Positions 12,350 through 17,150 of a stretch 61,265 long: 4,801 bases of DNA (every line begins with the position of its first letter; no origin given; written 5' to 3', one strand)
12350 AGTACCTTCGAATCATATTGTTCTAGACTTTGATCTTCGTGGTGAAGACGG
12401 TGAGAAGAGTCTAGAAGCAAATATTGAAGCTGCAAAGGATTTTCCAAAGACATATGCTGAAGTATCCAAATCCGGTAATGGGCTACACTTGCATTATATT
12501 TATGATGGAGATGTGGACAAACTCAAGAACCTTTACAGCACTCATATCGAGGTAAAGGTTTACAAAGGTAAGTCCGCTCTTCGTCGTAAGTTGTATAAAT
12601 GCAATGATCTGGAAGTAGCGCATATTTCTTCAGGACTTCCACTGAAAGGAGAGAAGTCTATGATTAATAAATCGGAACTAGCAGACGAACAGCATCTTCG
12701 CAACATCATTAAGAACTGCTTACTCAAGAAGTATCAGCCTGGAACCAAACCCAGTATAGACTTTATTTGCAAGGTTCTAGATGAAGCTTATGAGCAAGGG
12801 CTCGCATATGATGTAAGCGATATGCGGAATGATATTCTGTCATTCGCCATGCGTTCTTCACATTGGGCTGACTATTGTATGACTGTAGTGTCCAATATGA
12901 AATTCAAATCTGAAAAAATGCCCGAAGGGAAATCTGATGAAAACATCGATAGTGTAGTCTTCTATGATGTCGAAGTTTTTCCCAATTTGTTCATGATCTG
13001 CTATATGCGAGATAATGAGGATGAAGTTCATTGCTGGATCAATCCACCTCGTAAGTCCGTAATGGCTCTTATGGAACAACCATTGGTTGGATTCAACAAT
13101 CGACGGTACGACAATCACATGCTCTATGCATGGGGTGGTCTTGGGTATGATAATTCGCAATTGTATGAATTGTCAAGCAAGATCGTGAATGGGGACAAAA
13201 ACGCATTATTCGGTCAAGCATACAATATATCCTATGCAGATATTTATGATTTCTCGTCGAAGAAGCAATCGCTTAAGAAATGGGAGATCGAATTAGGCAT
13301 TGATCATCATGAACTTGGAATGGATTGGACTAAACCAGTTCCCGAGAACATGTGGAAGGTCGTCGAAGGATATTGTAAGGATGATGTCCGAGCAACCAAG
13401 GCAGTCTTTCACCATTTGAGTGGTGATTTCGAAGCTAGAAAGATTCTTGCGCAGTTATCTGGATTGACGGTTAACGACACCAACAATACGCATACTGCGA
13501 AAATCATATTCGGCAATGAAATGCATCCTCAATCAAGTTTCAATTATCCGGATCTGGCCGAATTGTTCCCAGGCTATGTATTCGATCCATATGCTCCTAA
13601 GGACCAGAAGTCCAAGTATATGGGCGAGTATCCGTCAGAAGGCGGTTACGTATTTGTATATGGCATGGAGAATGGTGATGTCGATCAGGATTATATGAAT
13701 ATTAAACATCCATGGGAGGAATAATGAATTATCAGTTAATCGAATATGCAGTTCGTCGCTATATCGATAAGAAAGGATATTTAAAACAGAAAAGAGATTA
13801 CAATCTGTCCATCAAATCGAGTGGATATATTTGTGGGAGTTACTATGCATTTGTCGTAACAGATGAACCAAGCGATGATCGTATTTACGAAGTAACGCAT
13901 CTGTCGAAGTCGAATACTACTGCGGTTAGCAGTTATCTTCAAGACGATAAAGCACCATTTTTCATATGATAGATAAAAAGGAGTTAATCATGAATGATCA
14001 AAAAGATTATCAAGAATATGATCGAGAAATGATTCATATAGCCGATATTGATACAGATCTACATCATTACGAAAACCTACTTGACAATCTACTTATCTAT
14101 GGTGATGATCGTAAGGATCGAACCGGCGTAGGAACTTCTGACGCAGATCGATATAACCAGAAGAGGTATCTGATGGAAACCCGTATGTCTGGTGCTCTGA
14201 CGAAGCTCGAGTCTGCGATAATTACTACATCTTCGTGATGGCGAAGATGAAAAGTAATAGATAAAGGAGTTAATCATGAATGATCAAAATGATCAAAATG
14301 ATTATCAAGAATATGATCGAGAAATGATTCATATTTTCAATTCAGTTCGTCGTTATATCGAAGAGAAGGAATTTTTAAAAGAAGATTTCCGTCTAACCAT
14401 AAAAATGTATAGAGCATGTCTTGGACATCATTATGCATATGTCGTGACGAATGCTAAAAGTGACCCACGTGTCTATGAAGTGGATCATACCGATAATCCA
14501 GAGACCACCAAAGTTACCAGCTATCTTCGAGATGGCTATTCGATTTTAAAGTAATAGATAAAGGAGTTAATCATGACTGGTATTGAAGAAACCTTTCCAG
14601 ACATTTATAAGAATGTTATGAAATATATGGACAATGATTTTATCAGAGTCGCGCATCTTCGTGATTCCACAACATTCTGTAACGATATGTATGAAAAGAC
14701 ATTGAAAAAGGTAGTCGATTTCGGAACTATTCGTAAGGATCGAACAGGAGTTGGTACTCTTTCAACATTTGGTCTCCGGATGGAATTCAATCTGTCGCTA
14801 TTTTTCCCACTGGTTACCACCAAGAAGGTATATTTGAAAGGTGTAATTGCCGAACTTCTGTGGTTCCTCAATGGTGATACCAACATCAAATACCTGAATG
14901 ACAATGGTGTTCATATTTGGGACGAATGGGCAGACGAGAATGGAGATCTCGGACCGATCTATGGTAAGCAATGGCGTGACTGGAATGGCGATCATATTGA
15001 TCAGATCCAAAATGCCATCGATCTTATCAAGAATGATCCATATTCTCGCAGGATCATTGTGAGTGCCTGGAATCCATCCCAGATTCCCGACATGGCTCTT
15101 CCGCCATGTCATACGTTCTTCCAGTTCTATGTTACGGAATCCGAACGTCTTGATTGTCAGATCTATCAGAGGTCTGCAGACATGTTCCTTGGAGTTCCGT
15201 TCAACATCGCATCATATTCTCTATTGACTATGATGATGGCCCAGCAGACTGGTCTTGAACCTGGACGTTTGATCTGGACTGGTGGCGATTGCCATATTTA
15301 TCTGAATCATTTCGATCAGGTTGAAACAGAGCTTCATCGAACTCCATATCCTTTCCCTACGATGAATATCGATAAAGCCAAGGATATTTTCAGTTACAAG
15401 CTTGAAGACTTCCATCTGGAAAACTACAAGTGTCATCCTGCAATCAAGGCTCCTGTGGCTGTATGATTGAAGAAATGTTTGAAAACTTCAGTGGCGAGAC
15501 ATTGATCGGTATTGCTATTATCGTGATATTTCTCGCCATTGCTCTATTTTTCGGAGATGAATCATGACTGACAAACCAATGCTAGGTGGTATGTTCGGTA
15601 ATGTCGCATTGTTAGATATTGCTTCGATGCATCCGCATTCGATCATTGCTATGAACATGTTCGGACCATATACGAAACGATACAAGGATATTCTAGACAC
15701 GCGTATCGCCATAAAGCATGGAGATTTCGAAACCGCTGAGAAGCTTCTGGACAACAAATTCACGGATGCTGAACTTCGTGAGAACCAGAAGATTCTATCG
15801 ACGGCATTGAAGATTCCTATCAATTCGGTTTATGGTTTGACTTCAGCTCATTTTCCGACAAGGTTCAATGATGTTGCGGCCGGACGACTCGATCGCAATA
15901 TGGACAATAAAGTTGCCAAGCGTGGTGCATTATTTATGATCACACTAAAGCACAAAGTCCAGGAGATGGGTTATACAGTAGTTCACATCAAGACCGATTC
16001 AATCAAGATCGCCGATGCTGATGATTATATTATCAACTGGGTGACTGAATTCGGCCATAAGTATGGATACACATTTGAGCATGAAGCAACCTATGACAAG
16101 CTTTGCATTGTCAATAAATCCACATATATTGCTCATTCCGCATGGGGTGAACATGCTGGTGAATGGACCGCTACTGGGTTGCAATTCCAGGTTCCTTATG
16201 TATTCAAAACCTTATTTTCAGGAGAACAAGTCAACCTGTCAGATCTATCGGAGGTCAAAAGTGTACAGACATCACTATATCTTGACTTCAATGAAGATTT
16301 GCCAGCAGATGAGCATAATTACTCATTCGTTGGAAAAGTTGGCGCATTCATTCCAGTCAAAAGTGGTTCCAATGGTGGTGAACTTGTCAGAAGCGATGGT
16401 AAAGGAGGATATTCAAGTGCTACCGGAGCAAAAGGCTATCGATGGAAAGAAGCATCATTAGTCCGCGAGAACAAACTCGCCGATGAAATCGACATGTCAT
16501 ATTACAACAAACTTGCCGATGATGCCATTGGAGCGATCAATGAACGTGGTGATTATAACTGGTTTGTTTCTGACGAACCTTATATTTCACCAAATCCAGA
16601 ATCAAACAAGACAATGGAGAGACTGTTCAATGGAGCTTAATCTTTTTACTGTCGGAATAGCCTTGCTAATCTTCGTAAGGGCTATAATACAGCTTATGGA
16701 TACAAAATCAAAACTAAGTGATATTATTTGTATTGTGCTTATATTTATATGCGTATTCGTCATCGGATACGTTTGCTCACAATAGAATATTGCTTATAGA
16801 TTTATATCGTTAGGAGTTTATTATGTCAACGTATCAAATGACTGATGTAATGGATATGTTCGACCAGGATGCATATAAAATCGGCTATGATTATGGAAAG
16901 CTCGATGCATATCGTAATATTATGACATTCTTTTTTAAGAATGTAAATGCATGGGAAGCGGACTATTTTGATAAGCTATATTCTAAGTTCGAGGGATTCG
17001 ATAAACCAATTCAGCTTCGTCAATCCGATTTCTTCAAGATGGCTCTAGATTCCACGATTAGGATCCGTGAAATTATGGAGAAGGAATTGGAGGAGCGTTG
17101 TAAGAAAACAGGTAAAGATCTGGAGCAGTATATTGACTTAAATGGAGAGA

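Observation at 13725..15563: Family-B DNA polymerase gene split 10 residues before motif A by a 1.84-kb cassette carrying thyA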

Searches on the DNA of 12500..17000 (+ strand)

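Call 4: search_dna_similar(query=window:12500-17000:+, collection=phages, mode=near, max_rows=30)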
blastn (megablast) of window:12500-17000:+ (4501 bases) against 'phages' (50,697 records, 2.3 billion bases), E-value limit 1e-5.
Records with a match: 5; places in all: 5; records where one place covers at least 80% of the query: 0.
Best place of each record, by identity: 90-95% 1; 80-90% 2; 60-80% 2.
By first word of the organism name: Bacteroides 4; Bacteriophage 1.
By host as written in the record: Bacteroides fragilis 2; Bacteroides fragilis DA702 1; Bacteroides fragilis DA766 1; - 1.
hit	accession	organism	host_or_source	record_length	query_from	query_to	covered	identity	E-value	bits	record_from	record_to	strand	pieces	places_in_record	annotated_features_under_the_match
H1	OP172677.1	Bacteroides phage BF702P1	Bacteroides fragilis DA702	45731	2304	2484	4%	76.8%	1e-18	102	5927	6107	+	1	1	thymidylate synthase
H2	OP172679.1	Bacteroides phage BF766P4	Bacteroides fragilis DA766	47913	2353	2484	3%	78.8%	1e-14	90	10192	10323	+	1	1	thymidylate synthase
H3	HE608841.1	Bacteroides phage B124-14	Bacteroides fragilis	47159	2380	2484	2%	81.0%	5e-13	84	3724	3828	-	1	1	ThyA, thymidylate synthase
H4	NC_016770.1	Bacteroides phage B124-14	Bacteroides fragilis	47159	2380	2484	2%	81.0%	5e-13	84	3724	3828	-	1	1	thymidylate synthase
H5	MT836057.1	Bacteriophage sp.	human fecal samples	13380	1648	1720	2%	94.6%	6e-22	113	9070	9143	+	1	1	record has no annotation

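Call 8: search_rna_families(source=window, start=13300, end=16000, threshold=evalue, max_evalue=10, show_alignments=3)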
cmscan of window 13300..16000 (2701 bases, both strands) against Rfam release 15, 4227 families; matches with E-value up to 10: 4.
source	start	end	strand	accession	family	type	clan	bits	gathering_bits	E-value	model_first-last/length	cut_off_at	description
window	15564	15593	+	RF00617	cHP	Cis-reg;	CL00129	18.6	40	1.7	1-45/45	no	Flavivirus capsid hairpin cHP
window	15226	15308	+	RF01285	snoU31b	Gene; snRNA; snoRNA; CD-box;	-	18.6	37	3.3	1-86/86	no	Small nucleolar RNA U31b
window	13508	13563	+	RF01168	SNORD126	Gene; snRNA; snoRNA; CD-box;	-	18.5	55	2.7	1-77/77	no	Small nucleolar RNA SNORD126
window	14752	14842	+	RF02186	ST7-OT3_4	Gene; lncRNA;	-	13.6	80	4.4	1-73/73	no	ST7 overlapping transcript 3 conserved region 4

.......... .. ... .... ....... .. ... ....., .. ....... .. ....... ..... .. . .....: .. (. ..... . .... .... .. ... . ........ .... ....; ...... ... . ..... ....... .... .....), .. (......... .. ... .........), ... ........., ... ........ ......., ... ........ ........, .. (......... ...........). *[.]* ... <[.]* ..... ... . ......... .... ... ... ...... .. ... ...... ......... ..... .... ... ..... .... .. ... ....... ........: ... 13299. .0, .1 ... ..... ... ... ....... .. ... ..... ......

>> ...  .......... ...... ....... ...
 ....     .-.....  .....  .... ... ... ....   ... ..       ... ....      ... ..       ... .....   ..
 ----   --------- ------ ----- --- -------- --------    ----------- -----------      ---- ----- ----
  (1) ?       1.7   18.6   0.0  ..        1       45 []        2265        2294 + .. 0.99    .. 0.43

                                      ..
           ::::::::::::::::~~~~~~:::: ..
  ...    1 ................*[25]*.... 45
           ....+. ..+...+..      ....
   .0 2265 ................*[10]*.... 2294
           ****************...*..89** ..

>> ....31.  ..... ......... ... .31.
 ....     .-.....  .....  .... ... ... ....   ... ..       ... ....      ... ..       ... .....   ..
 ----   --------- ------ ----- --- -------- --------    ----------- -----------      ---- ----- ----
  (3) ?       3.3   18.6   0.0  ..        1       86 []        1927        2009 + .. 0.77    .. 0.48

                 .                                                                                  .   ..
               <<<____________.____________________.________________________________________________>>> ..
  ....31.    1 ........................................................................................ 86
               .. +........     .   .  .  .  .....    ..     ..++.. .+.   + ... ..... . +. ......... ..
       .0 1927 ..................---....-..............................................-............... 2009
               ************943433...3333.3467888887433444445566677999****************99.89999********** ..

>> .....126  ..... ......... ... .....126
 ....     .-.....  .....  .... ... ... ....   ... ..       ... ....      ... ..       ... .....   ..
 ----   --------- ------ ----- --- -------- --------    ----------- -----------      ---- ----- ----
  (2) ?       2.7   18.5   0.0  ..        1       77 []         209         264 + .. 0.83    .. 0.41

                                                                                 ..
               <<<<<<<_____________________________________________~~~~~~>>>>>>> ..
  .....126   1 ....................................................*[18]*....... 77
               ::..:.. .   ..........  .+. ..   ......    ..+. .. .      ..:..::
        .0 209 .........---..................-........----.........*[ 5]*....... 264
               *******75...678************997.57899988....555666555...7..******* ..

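Call 33: search_rna_families(sources=[L021, L019, L020, L009, L001], threshold=gathering)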
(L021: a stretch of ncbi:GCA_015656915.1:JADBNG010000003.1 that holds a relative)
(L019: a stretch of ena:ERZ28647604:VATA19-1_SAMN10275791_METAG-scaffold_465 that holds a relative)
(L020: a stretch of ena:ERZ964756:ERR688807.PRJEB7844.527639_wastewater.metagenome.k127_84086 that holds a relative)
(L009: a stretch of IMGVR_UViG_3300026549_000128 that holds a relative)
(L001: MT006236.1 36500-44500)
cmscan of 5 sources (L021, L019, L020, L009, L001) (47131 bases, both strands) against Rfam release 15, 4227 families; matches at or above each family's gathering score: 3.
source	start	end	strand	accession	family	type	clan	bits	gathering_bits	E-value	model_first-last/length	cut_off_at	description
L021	9353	9425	+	RF00005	tRNA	Gene; tRNA;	CL00001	59.7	29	1.6e-10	1-71/71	no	tRNA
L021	8755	8836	+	RF00005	tRNA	Gene; tRNA;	CL00001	47.9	29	2.7e-07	1-71/71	no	tRNA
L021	8896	8964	+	RF00005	tRNA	Gene; tRNA;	CL00001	43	29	6.4e-06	1-71/71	no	tRNA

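Call 49: get_annotated_region(hit=H5, flank=2500)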
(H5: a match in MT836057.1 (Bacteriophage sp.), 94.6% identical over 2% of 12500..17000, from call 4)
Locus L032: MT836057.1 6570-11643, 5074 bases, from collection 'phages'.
description: UNVERIFIED: Bacteriophage sp. clone scaffold_1309 genomic sequence.
organism: Bacteriophage sp. (NCBI taxid 38018)
taxonomy: Viruses
host: -; source: human fecal samples; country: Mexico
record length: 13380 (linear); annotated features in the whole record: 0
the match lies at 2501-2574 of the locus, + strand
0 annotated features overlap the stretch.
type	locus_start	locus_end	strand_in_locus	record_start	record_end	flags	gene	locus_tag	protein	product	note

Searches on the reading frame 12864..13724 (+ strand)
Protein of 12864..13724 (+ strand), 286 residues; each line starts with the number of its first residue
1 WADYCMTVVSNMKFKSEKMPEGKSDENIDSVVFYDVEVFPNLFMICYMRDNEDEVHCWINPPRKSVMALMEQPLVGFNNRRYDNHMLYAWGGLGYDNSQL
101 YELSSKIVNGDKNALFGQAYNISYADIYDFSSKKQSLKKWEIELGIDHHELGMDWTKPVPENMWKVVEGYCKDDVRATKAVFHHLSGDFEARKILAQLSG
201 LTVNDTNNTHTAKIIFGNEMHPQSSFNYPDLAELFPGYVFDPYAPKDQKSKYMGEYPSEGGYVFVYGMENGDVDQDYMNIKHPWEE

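Call 6: search_dna_similar(query=window:12864-13724:+, collection=phages, mode=protein, max_rows=30)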
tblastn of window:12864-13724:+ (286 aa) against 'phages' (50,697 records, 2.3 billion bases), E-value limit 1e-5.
Records with a match: 339; places in all: 339; records where one place covers at least 80% of the query: 313.
Best place of each record, by identity: 60-80% 1; <60% 338.
By first word of the organism name: Arthrobacter 95; Enterococcus 74; Gordonia 55; Streptomyces 54; Lactococcus 13; Siphovirus 12; Curtobacterium 7; Rhodobacter 7; Microbacterium 4; Bacteriophage 4; and 8 more.
By host as written in the record: Arthrobacter sp. ATCC 21022 62; Gordonia rubripertincta NRRL B-16540 36; Enterococcus faecalis 21; Streptomyces griseus ATCC 10137 18; Arthrobacter globiformis B-2979 15; Gordonia terrae 3612 15; Streptomyces scabiei RL-34 14; Enterococcus faecium 13; and 63 more.
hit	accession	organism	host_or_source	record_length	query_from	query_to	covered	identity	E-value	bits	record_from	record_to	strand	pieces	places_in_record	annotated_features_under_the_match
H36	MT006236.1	Bifidobacterium phage BitterVaud1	Bifidobacterium asteroides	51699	1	286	100%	68.9%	2e-134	424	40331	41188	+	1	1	hypothetical protein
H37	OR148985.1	Caudovirus D_HF4_2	Homo sapiens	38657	2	264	92%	53.4%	3e-85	283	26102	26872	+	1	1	DNA polymerase/primase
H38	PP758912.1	Gordonia phage Petito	Gordonia rubripertincta NRRL B-16540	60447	5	265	91%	52.4%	6e-79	265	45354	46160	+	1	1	64: DNA primase/polymerase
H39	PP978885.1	Gordonia phage Perkunas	Gordonia rubripertincta NRRL B-16540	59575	2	265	92%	51.6%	2e-74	253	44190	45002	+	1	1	64: DNA primase/polymerase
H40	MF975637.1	Streptomyces phage Scap1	Streptomyces scabiei RL-34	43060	5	283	98%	48.8%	4e-72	246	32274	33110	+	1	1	DNA primase/polymerase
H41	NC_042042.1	Streptomyces phage Scap1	Streptomyces scabiei RL-34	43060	5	283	98%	48.8%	4e-72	246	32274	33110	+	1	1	DNA polymerase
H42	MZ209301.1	Gordonia phage Figliar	Gordonia rubripertincta NRRL B-16540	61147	5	265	91%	52.0%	9e-78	262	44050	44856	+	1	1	59: DNA primase/polymerase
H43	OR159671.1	Gordonia phage Conley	Gordonia rubripertincta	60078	5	264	91%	52.2%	4e-77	260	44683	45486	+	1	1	61: DNA primase/polymerase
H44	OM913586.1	Arthrobacter phage Zeina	Arthrobacter globiformis B-2979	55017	2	264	92%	51.5%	2e-77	261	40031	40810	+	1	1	61: DNA primase/polymerase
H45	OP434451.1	Arthrobacter phage BenitoAntonio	Arthrobacter sp. ATCC 21022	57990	2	263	92%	51.6%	9e-78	262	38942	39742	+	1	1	61: DNA primase/polymerase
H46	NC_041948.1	Arthrobacter phage Circum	Arthrobacter sp. ATCC 21022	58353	2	263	92%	51.6%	9e-78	262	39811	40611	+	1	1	63: DNA polymerase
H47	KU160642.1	Arthrobacter phage Circum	Arthrobacter sp. ATCC 21022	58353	2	263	92%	51.6%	9e-78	262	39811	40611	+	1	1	63: DNA primase/polymerase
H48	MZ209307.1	Arthrobacter phage GoCrazy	Arthrobacter sp. ATCC 21022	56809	2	263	92%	51.6%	9e-78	262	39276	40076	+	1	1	60: DNA primase/polymerase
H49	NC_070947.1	Arthrobacter phage KeaneyLin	Arthrobacter sp. ATCC 21022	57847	2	263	92%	51.6%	9e-78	262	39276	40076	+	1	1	60: DNA primase/polymerase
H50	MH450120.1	Arthrobacter phage KeaneyLin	Arthrobacter sp. ATCC 21022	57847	2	263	92%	51.6%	9e-78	262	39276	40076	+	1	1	60: DNA primase/polymerase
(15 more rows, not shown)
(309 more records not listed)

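Call 58: find_homologous_proteins(query=window:12921-13724:+, max_evalue=1e-20)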
Query window:12921-13724:+ (267 aa): 282 proteins with E <= 1e-20 among 459 candidates; the best 120 are listed.
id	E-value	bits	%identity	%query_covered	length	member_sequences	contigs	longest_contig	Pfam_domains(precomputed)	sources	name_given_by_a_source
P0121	2.5e-151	521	82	100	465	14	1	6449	-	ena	-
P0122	5.1e-132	458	73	100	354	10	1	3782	-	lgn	-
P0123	8.2e-131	454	73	100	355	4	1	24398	-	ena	-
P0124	8.0e-109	381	98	62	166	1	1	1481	-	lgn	-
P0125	5.0e-107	376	73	82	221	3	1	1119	-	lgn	-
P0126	6.8e-107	375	73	82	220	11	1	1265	-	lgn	-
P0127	3.9e-79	284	57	91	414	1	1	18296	-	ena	-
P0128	4.6e-79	284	56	92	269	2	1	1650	-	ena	-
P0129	7.5e-78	280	55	88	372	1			-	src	-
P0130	1.5e-77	279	54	88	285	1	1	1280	-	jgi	jgi:DNA polymerase elongation subunit (family B)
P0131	1.2e-76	276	55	88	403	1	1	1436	-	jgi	jgi:hypothetical protein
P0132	4.2e-75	271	55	90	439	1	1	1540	-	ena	-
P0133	1.3e-74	269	55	88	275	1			-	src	-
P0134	3.7e-74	268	61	78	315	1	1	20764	-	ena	-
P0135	3.3e-73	265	55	85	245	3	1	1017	-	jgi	jgi:hypothetical protein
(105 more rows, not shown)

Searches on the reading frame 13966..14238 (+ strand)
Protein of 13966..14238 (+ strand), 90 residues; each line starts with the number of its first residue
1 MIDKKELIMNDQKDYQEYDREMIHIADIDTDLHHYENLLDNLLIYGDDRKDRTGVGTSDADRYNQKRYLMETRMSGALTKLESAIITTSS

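Call 3: search_protein_families(library=pfam, proteins=[window:13966-14238:+], max_evalue=0.01)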
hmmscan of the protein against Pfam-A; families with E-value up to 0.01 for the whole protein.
window:13966-14238:+ (90 aa): 0 families

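Call 14: search_protein_families(library=phrogs, proteins=[window:13966-14238:+], max_evalue=0.01)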
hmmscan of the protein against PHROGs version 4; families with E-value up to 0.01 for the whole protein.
window:13966-14238:+ (90 aa): 1 family
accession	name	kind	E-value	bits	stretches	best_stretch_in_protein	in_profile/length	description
phrog_3270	-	head and packaging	4.7e-07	29.8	1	62-88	539-565/603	head maturation protease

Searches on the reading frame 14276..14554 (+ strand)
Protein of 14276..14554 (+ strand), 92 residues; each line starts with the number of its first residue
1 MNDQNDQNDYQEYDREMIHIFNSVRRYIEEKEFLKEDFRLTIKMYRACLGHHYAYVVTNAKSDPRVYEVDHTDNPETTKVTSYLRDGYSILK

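Call 3: search_protein_families(library=pfam, proteins=[window:14276-14554:+], max_evalue=0.01)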
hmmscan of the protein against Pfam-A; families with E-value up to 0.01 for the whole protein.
window:14276-14554:+ (92 aa): 0 families

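Call 14: search_protein_families(library=phrogs, proteins=[window:14276-14554:+], max_evalue=0.01)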
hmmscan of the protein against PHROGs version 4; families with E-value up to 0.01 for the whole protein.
window:14276-14554:+ (92 aa): 0 families

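Call 48: search_protein_families(library=pfam, proteins=[window:14276-14554:+], max_evalue=10)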
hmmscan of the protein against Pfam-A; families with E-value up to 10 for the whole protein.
window:14276-14554:+ (92 aa): 2 families
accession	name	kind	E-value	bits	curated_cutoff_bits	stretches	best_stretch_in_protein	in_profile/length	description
PF03206.19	NifW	-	0.041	14.8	23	1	18-79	33-95/99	Nitrogen fixation protein NifW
PF21085.3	CusS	-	0.14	12.7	24.1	1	15-77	42-102/160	CusS sensor domain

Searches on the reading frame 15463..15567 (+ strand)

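Call 48: search_protein_families(library=pfam, proteins=[window:15463-15567:+], max_evalue=10)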
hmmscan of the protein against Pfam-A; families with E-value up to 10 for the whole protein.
window:15463-15567:+ (34 aa): 1 family
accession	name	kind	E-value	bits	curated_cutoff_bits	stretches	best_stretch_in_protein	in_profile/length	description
PF14991.11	MLANA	-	0.27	12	27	1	9-31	20-42/117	Protein melan-A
